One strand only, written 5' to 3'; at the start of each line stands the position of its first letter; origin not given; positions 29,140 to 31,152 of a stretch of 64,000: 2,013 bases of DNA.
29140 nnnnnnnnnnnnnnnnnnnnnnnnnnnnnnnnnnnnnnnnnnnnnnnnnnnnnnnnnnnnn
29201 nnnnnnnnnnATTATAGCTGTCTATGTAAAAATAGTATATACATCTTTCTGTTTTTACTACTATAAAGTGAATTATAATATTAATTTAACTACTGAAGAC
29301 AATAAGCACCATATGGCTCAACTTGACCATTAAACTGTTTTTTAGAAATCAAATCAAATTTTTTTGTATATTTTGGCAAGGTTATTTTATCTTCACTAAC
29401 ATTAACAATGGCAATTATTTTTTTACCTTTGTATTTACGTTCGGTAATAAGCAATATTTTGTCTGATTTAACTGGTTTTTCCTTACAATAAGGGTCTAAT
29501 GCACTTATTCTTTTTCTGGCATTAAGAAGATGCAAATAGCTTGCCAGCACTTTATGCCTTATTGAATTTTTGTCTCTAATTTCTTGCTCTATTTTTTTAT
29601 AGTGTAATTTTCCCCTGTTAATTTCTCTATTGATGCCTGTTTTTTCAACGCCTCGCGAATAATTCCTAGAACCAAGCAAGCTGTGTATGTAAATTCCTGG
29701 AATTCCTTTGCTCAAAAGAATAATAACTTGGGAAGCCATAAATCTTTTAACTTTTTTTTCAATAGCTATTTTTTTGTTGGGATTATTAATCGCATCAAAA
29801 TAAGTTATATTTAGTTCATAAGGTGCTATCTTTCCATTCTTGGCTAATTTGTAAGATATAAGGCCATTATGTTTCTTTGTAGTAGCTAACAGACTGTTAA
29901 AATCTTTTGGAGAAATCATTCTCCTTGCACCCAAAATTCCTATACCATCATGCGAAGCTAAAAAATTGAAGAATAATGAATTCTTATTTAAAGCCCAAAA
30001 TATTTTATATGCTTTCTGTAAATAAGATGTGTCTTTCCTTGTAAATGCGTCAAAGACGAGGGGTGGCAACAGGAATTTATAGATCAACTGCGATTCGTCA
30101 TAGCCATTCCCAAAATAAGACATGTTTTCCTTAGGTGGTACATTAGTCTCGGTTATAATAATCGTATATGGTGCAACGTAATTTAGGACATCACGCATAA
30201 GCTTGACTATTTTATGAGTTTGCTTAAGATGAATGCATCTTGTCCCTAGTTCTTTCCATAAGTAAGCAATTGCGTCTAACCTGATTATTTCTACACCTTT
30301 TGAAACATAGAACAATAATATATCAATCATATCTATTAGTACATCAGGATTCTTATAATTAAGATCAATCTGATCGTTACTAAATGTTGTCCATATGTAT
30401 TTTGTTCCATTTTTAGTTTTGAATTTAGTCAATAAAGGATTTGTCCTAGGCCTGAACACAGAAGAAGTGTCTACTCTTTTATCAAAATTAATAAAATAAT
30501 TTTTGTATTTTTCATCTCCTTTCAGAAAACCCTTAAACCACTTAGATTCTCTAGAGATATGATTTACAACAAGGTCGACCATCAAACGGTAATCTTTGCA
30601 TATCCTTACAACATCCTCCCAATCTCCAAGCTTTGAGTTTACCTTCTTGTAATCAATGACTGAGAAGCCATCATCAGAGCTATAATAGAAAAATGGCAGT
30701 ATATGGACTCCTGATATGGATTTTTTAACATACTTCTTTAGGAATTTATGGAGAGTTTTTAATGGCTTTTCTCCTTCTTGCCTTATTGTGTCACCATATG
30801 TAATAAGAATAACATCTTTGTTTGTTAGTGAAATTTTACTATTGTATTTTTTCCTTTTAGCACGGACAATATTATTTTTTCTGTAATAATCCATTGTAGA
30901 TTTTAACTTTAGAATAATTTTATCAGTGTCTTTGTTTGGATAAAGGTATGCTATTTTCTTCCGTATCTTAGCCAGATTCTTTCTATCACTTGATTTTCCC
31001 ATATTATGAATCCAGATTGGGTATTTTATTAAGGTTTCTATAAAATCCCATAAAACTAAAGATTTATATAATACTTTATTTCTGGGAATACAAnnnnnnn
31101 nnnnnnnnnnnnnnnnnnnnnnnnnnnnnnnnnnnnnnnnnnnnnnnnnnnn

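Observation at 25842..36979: Sugar and compatible-solute island in a reduced archaeal genome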

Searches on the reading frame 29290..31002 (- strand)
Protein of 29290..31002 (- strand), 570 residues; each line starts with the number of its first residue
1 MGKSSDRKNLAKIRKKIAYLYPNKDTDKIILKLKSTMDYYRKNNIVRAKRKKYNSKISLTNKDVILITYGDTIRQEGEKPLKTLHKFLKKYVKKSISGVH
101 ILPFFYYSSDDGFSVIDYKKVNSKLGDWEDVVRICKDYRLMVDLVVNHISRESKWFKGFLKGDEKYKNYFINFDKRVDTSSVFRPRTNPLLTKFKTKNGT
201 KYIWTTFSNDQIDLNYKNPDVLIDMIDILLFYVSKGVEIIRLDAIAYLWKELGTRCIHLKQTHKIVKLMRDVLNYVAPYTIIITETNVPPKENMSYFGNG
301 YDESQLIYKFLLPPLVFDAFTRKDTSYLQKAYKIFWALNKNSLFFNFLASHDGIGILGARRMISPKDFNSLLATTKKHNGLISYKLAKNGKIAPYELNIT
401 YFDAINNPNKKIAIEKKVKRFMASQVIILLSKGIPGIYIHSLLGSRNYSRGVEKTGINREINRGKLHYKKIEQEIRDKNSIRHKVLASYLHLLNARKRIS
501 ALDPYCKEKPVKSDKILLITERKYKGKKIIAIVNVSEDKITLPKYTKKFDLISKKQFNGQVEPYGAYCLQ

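Call 3: search_protein_families(library=pfam, proteins=[window:29290-31002:-], max_evalue=0.01)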
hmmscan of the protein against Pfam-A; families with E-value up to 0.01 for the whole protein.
window:29290-31002:- (570 aa): 1 family
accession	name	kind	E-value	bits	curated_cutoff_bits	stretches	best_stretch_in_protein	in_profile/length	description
PF00128.31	Alpha-amylase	-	2.8e-26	93.2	22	1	91-352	27-315/446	Alpha amylase, catalytic domain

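Call 4: search_protein_families(library=ncbifam, proteins=[window:29290-31002:-], max_evalue=0.01)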
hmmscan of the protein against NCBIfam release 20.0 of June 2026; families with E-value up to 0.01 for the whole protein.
window:29290-31002:- (570 aa): 8 families
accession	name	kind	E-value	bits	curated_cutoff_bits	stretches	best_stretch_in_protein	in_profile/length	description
TIGR03852.1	sucrose_gtfA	equivalog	7.5e-60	202.8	334.4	1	63-539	2-464/470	sucrose phosphorylase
TIGR02456.1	treS_nterm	equivalog_domain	4e-40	137.8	678.35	1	76-354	22-309/539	maltose alpha-D-glucosyltransferase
TIGR02403.1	trehalose_treC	equivalog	2.3e-25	89.3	799.05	1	91-250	35-200/544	alpha,alpha-phosphotrehalase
NF008183.0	PRK10933.1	subfamily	9.5e-19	67.5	535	1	77-250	28-207/551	alpha,alpha-phosphotrehalase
NF051899.1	BetGalacBglAAgro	equivalog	1.2e-15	57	900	1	75-251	21-205/537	beta-galactosidase BglA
NF041090.1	Cyc-maltodext_AglB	equivalog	6.5e-09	35.1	540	1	95-174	78-162/470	cyclomaltodextrinase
NF008051.0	PRK10785.1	equivalog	1.8e-05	23.1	568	1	93-162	190-264/607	maltodextrin glucosidase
NF041321.1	Alpha-amyl_MalA_Halo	equivalog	0.005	15.3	875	0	111-170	312-377/666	alpha-amylase MalA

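Call 12: search_solved_structures(query=window:29290-31002:-, max_evalue=1e-10)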
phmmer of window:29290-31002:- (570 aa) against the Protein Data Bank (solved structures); distinct sequences matched with E-value up to 1e-10: 95 (the best 60 are shown).
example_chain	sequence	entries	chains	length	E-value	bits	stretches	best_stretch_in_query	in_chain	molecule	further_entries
7qqj_A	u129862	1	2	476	2.1e-44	155.3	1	62-503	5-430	Sucrose phosphorylase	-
7xdq_A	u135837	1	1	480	5e-43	150.7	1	64-492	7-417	Glucosylglycerol phosphorylase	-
7xdr_A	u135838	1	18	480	4.1e-41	144.4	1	64-492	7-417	Glucosylglycerol phosphorylase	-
7qqi_A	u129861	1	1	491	2.5e-40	141.8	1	63-474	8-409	Aamy domain-containing protein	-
6s9v_A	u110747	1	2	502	4.9e-40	140.9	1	57-492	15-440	Sucrose 6(F)-phosphate phosphorylase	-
9j1u_F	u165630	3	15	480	1.1e-39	139.7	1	64-473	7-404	Sucrose phosphorylase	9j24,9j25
9isa_A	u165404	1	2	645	1.2e-39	139.6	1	96-547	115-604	Amylosucrase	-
3ucq_A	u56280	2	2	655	1.2e-39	139.5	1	96-547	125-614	Amylosucrase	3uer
7znp_A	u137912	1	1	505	3.1e-39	138.2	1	63-476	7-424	Sucrose phosphorylase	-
7esh_A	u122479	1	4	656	1.1e-38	136.4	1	96-356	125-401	amylosucrase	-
1r7a_A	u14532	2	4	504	4e-38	134.5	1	64-476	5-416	sucrose phosphorylase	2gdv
2gdu_A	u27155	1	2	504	7.5e-38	133.6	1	64-476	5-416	sucrose phosphorylase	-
5c8b_B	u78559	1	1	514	9.9e-38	133.3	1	61-476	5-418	Sucrose phosphorylase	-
6fme_B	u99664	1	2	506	1.1e-37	133.1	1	63-476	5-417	Sucrose phosphorylase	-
5mb2_B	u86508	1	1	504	1.3e-37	132.8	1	64-476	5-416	Sucrose phosphorylase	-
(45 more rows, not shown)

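Call 31: search_solved_structures(query=window:29290-31002:-, max_evalue=1e-38, show_alignments=5)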
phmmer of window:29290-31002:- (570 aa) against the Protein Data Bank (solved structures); distinct sequences matched with E-value up to 1e-38: 9.
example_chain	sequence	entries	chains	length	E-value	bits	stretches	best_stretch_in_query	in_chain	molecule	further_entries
7qqj_A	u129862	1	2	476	2.1e-44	155.3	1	62-503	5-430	Sucrose phosphorylase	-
7xdq_A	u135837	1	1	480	5e-43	150.7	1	64-492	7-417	Glucosylglycerol phosphorylase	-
7xdr_A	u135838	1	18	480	4.1e-41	144.4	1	64-492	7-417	Glucosylglycerol phosphorylase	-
7qqi_A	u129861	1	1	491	2.5e-40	141.8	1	63-474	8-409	Aamy domain-containing protein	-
6s9v_A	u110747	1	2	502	4.9e-40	140.9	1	57-492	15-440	Sucrose 6(F)-phosphate phosphorylase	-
9j1u_F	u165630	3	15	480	1.1e-39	139.7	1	64-473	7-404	Sucrose phosphorylase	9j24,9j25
9isa_A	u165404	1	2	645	1.2e-39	139.6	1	96-547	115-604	Amylosucrase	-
3ucq_A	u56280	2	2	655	1.2e-39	139.5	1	96-547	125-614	Amylosucrase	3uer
7znp_A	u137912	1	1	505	3.1e-39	138.2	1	63-476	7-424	Sucrose phosphorylase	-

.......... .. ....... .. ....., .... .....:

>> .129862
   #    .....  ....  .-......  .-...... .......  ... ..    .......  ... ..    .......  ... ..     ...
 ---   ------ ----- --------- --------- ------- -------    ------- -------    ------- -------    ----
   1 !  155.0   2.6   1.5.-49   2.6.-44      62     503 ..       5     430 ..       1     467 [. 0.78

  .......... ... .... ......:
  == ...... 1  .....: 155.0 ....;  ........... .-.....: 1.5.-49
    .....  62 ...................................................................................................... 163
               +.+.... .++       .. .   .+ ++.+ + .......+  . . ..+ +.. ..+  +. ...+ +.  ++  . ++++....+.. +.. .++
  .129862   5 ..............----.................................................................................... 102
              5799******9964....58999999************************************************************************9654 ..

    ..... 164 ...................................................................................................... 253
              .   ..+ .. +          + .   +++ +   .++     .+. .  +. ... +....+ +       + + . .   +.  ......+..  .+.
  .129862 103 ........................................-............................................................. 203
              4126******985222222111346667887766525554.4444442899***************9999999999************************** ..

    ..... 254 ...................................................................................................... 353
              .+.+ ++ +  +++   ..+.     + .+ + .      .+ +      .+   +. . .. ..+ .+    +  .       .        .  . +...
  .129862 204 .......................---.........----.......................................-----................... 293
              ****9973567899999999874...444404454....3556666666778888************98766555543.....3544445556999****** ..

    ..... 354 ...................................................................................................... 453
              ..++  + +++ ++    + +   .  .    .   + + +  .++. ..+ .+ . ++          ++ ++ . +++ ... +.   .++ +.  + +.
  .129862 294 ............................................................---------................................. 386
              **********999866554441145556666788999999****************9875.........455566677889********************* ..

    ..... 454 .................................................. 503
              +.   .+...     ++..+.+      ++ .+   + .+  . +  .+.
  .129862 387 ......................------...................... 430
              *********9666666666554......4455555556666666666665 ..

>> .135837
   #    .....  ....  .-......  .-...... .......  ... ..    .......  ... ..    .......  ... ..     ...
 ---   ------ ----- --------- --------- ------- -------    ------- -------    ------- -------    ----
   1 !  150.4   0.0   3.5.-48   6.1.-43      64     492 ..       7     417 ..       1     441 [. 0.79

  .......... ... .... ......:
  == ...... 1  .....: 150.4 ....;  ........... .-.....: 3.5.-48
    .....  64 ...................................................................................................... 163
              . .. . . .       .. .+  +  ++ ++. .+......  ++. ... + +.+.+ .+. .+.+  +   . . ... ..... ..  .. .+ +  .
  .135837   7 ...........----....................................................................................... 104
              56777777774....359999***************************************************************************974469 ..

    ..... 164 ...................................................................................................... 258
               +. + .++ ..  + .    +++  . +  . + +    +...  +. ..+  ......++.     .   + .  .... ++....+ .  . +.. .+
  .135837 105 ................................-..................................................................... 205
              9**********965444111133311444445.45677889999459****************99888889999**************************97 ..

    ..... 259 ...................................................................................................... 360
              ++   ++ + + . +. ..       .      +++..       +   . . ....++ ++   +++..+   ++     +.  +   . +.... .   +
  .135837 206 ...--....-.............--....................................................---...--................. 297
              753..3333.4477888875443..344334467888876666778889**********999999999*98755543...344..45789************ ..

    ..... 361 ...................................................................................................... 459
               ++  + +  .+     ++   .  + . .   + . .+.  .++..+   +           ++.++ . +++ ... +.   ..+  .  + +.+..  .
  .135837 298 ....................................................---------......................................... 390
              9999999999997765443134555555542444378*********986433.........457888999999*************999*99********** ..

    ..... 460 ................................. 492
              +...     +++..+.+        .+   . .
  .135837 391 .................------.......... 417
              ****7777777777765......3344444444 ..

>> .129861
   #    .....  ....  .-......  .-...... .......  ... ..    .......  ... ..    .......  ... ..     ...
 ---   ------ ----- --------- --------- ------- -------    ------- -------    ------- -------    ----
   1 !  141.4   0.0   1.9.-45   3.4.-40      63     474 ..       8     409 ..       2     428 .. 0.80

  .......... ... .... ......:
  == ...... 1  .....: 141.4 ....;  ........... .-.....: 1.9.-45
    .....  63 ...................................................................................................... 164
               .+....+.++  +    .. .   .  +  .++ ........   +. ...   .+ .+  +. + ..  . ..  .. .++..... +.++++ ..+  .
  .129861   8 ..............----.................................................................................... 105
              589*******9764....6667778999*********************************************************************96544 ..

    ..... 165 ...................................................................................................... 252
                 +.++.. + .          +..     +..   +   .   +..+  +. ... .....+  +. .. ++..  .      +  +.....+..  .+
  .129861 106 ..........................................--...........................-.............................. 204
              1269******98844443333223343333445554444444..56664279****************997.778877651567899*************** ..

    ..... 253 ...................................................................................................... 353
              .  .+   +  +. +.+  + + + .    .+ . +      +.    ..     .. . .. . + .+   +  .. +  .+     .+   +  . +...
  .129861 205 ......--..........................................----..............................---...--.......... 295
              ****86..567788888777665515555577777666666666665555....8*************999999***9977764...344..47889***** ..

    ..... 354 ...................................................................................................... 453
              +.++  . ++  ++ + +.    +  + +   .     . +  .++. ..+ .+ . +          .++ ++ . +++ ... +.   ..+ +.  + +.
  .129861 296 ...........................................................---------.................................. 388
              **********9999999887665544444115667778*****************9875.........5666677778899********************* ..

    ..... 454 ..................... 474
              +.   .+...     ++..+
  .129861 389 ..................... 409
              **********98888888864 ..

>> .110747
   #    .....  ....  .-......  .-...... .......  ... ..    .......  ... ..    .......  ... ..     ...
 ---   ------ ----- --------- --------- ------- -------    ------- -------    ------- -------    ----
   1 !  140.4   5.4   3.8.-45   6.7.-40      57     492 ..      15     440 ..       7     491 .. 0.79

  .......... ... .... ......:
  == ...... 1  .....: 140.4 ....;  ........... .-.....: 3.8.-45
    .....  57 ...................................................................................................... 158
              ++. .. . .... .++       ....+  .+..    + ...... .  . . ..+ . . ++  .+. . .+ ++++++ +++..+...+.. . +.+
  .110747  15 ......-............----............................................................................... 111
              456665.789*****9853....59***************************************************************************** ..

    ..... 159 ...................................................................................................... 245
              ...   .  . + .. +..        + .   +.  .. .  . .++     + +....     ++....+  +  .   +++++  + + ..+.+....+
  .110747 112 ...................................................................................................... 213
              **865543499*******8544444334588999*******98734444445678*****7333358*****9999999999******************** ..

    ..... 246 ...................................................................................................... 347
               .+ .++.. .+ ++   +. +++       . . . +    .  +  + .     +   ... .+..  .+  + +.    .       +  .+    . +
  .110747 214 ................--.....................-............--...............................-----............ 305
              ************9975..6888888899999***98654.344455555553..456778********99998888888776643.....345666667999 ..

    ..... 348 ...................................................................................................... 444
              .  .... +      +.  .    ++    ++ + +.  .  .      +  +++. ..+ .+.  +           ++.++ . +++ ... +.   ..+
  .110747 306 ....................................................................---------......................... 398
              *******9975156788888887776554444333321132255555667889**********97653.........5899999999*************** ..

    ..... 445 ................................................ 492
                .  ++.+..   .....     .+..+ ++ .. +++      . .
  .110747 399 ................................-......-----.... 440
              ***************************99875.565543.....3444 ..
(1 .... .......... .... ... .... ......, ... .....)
